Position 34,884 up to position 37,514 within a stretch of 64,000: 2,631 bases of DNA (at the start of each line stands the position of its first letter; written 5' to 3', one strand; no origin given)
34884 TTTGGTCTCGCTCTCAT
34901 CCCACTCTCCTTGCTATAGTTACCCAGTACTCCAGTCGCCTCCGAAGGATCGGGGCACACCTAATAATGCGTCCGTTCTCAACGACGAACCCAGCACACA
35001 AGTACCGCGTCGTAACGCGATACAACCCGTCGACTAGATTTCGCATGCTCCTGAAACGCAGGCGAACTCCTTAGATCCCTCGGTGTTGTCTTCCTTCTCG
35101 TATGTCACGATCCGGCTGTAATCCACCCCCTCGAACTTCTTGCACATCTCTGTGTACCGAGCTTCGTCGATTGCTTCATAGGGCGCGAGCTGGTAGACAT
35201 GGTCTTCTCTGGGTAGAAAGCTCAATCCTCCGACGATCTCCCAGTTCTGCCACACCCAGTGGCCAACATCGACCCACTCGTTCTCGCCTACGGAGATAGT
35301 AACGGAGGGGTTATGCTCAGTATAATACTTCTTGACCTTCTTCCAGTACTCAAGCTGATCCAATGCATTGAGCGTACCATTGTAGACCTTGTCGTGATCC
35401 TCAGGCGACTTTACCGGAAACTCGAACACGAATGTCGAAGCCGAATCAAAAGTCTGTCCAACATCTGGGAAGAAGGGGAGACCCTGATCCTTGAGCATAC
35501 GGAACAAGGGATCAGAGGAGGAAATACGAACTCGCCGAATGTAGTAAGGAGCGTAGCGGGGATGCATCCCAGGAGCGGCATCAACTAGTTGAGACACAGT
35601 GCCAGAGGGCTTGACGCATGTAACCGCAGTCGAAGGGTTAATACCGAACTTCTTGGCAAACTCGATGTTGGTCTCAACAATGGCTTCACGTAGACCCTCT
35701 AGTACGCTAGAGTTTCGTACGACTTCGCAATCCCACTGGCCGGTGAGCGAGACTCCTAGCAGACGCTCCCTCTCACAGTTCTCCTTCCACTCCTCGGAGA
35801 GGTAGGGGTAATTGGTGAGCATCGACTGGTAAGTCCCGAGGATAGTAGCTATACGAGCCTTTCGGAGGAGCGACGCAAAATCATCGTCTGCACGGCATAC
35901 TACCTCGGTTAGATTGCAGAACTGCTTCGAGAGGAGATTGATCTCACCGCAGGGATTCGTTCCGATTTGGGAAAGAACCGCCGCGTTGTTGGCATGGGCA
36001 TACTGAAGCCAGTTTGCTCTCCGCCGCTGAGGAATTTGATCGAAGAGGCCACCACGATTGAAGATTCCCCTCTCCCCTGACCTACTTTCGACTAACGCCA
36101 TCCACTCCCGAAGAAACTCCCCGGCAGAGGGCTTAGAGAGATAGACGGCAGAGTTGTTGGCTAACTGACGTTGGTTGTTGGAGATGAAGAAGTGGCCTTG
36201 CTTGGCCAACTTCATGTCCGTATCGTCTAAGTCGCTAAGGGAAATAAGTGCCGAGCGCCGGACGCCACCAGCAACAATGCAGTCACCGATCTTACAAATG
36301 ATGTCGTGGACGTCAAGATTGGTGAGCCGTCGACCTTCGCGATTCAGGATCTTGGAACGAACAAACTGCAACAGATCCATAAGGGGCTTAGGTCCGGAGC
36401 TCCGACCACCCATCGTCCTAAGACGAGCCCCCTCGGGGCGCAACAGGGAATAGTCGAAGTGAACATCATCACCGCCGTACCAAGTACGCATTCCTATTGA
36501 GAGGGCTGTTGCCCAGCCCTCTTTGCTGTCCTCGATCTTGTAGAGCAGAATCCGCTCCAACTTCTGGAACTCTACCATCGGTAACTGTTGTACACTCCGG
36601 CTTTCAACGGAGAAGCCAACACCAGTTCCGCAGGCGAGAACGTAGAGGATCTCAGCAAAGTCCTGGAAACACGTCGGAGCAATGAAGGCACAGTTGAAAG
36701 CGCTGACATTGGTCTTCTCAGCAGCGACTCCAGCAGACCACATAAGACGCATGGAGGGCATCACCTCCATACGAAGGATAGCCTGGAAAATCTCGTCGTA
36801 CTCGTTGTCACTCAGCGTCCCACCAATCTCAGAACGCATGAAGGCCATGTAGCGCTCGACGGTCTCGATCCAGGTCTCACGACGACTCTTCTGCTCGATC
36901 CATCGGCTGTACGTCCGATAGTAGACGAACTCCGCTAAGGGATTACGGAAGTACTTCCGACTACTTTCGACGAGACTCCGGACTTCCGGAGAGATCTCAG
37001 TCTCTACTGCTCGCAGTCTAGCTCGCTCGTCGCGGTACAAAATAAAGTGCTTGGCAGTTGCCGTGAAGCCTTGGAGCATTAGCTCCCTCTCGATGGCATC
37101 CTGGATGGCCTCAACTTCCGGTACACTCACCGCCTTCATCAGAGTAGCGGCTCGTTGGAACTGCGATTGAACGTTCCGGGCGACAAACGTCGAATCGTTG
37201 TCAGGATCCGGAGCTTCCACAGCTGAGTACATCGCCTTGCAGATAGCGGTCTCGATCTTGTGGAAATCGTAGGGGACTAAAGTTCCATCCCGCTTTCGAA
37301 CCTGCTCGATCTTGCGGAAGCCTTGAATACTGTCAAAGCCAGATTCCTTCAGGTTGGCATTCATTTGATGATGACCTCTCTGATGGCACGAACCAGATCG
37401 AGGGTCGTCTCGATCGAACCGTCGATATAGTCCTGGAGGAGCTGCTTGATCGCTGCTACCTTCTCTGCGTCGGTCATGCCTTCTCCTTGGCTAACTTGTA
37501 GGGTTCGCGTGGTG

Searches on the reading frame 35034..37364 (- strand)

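Call 29: search_protein_families(library=pfam, proteins=[window:35034-37364:-], max_evalue=0.001)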
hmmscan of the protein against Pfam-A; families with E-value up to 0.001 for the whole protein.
window:35034-37364:- (776 aa): 4 families
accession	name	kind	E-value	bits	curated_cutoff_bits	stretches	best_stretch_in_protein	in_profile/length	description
PF03477.21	ATP-cone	-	4.2e-15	56.5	25.8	1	21-115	2-87/88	ATP cone domain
PF17975.6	RNR_Alpha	-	4.3e-11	43.7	26.4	1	134-212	11-100/101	Ribonucleotide reductase alpha domain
PF02867.20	Ribonuc_red_lgC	-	2e-07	30.5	23.9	0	571-614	374-416/523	Ribonucleotide reductase, barrel domain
PF21995.1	RNR-II_ins_dom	-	2.7e-07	31.2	27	1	267-335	29-103/107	B12-dependent ribonucleotide reductase, insertion domain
